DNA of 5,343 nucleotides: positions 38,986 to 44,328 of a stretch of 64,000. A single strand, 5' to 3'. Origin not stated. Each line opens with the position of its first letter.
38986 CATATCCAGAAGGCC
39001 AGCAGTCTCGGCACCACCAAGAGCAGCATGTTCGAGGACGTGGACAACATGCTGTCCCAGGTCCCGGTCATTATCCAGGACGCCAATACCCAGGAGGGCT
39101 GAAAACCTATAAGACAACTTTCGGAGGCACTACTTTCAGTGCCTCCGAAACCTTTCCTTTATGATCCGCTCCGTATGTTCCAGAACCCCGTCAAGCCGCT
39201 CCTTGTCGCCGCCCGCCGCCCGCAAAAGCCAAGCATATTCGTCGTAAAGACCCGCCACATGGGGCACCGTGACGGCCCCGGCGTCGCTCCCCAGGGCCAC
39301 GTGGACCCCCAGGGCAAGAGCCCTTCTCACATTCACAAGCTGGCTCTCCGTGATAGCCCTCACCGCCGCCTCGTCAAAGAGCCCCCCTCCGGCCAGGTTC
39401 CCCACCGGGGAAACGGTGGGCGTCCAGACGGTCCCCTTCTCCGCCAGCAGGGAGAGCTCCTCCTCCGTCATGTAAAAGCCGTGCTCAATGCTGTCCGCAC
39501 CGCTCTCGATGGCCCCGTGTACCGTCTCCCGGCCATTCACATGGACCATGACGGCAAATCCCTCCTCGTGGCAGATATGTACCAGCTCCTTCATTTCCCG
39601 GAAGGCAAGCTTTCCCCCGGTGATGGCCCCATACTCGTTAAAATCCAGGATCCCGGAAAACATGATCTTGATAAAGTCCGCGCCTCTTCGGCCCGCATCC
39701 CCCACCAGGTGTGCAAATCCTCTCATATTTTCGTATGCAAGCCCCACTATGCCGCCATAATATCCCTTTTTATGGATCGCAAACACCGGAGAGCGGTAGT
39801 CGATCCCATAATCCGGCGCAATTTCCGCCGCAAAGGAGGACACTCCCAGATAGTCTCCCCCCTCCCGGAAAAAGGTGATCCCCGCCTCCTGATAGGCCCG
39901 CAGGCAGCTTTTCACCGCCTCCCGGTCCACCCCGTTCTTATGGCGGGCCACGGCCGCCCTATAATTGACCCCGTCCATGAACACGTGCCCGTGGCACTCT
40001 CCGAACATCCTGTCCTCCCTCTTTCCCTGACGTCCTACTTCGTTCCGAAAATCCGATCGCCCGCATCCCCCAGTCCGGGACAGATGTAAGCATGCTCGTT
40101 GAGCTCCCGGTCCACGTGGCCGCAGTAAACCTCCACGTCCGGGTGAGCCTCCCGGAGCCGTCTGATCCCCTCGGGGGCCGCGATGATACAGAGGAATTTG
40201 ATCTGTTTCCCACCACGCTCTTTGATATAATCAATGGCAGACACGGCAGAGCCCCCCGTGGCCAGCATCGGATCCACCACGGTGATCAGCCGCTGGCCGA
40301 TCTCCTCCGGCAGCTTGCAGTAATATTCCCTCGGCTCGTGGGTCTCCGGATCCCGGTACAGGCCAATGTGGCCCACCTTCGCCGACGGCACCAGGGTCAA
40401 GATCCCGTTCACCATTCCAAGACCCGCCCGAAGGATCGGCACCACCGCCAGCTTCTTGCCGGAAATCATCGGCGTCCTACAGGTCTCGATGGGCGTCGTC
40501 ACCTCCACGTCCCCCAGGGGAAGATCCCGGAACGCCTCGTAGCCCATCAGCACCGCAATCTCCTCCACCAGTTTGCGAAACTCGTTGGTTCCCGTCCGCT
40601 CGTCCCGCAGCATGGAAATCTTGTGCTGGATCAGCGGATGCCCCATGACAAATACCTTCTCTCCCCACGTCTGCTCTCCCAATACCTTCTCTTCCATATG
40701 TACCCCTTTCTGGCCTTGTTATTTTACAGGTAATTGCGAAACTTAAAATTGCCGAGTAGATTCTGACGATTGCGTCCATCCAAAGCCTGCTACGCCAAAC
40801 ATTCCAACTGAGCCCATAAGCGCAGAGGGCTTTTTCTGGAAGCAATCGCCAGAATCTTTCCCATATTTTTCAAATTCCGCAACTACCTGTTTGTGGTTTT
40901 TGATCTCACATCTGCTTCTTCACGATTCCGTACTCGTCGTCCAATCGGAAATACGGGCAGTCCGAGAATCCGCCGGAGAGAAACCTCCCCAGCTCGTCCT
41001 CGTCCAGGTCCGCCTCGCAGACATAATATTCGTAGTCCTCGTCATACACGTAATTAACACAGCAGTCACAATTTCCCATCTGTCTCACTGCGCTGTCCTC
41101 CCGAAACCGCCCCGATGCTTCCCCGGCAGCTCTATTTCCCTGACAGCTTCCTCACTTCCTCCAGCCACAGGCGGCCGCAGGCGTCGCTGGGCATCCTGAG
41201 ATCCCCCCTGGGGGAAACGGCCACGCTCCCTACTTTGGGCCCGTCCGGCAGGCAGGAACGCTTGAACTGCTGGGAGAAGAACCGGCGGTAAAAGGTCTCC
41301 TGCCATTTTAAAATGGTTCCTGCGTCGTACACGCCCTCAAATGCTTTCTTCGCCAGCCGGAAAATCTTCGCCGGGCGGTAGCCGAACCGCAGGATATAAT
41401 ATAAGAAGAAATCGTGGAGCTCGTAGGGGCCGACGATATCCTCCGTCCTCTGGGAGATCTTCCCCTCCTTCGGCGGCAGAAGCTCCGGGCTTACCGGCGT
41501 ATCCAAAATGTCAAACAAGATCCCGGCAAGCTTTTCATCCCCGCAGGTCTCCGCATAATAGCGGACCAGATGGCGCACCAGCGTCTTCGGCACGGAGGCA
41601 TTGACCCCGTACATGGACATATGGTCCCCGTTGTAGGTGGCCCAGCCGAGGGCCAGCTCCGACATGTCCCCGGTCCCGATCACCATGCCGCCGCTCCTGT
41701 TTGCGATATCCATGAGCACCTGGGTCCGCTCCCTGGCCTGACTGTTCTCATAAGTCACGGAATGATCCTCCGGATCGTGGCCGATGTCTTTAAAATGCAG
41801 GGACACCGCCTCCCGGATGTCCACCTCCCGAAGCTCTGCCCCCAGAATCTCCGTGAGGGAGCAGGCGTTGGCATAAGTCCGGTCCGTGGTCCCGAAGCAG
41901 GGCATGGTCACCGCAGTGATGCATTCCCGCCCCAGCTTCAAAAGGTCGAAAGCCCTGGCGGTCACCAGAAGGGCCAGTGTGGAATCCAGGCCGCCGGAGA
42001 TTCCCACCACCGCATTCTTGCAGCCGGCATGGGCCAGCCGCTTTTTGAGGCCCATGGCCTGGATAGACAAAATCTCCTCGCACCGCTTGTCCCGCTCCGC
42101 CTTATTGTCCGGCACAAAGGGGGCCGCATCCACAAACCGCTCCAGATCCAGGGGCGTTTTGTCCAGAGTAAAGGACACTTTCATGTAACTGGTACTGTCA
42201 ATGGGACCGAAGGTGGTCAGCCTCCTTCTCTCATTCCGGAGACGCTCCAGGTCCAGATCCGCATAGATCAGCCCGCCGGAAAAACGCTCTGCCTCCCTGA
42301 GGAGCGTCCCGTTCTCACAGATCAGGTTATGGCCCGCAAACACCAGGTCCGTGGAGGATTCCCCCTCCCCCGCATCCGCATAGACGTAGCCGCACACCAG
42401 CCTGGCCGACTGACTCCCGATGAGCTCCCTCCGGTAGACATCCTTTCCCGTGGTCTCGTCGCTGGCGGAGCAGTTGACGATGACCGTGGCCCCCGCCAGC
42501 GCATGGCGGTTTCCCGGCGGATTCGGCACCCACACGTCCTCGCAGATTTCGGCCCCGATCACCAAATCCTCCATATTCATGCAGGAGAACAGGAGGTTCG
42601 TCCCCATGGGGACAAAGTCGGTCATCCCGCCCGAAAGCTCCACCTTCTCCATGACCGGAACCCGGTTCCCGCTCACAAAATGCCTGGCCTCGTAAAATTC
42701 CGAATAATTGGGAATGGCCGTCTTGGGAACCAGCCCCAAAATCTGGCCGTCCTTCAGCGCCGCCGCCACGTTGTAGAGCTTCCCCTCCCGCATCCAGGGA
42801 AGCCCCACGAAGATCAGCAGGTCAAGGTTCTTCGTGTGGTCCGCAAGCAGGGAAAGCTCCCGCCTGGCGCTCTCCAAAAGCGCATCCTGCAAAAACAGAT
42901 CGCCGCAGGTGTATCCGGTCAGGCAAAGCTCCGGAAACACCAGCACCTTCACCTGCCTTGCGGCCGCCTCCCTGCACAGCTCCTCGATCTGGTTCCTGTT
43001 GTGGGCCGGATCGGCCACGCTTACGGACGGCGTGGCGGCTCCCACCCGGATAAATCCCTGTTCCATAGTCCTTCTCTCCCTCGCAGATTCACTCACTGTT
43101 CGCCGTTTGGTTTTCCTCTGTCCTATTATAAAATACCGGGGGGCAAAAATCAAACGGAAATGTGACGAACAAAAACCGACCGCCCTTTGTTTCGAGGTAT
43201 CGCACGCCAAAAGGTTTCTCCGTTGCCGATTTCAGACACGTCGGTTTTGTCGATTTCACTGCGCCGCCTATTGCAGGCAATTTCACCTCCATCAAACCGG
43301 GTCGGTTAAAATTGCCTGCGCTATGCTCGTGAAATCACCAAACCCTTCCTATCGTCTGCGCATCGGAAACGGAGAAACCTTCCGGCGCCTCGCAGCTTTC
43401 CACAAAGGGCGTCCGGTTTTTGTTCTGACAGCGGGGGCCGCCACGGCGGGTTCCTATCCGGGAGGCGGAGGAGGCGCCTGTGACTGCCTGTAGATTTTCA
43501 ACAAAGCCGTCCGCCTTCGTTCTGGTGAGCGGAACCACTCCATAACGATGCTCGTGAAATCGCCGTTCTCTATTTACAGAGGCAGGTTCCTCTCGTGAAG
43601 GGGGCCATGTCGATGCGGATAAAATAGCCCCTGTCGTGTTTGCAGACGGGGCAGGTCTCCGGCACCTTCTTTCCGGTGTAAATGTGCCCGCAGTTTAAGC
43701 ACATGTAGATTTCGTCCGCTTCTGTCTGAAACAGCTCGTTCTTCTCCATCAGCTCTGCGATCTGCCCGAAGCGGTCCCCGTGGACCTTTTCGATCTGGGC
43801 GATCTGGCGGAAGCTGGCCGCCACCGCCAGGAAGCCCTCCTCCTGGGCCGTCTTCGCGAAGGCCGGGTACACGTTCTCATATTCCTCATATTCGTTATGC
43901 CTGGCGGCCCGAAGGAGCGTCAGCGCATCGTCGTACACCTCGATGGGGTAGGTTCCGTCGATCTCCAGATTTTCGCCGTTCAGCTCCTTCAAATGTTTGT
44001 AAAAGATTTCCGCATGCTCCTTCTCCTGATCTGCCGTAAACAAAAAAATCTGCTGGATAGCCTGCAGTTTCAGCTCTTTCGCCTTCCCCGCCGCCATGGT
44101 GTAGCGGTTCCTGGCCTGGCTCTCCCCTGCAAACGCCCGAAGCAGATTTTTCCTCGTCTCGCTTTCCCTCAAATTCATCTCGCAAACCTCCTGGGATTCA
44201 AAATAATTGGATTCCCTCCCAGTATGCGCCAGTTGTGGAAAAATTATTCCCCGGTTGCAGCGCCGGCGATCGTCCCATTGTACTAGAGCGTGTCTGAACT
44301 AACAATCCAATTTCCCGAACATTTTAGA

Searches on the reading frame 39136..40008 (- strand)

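Call 16: search_protein_families(library=pfam, proteins=[window:39136-40008:-])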
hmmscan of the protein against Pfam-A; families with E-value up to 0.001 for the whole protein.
window:39136-40008:- (290 aa): 2 families
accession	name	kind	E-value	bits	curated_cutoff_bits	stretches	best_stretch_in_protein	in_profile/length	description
PF01979.26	Amidohydro_1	-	4.2e-10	39.8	25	1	106-248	104-257/345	Amidohydrolase family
PF07969.17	Amidohydro_3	-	0.00013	22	29.7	1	136-249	259-380/472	Amidohydrolase family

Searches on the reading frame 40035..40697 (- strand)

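Call 16: search_protein_families(library=pfam, proteins=[window:40035-40697:-])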
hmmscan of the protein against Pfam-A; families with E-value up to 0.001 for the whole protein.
window:40035-40697:- (220 aa): 3 families
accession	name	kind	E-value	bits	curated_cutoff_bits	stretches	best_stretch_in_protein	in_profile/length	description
PF14681.12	UPRTase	-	5.8e-78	261.5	27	1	17-219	1-206/206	Uracil phosphoribosyltransferase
PF00156.33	Pribosyltran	-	3.7e-08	33.3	26.3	1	78-181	26-133/158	Phosphoribosyl transferase domain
PF24390.1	PRTase-CE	-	0.00032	21.1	27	1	126-199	92-171/253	PRTase-CE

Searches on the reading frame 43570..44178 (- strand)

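Call 3: search_protein_families(library=pfam, proteins=[window:43570-44178:-], max_evalue=0.001)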
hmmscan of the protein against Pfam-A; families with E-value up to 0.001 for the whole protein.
window:43570-44178:- (202 aa): 3 families
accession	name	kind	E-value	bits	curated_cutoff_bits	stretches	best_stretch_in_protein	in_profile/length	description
PF02915.23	Rubrerythrin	-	2e-25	90.2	22.8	1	10-138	1-134/137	Rubrerythrin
PF21349.2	RUBY_RBDX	-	1.2e-11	44.2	26.5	1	158-186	1-29/30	Rubrerythrin, rubredoxin-like domain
PF00210.30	Ferritin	-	0.00017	22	24.5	1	10-145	2-140/142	Ferritin-like domain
